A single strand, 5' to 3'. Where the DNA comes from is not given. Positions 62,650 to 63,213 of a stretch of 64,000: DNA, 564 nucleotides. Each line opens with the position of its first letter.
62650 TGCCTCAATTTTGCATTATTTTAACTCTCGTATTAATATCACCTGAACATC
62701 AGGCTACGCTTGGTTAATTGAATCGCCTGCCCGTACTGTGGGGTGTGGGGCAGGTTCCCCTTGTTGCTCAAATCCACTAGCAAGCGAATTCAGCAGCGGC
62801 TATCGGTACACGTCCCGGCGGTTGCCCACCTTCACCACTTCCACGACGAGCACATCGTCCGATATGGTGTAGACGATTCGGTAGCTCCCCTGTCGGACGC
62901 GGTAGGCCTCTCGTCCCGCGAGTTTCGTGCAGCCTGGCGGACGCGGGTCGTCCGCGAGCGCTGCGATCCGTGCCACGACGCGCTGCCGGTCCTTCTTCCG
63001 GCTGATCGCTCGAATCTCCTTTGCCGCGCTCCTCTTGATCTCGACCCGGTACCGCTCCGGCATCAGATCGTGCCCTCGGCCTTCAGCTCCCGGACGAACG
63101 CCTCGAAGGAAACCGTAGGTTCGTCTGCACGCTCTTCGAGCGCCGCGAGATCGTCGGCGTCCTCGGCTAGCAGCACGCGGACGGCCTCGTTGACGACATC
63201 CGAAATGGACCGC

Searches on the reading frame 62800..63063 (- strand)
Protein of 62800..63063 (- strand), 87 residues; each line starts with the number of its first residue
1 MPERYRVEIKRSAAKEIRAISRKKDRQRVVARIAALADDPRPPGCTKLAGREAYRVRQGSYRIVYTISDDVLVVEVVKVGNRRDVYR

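Call 86: search_protein_families(library=pfam, proteins=[window:62800-63063:-], max_evalue=0.0001)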
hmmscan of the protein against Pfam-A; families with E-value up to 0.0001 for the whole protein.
window:62800-63063:- (87 aa): 1 family
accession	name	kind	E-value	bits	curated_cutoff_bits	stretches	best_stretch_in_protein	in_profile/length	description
PF05016.21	ParE_toxin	-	6e-10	40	23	1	7-86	1-89/89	ParE toxin of type II toxin-antitoxin system, parDE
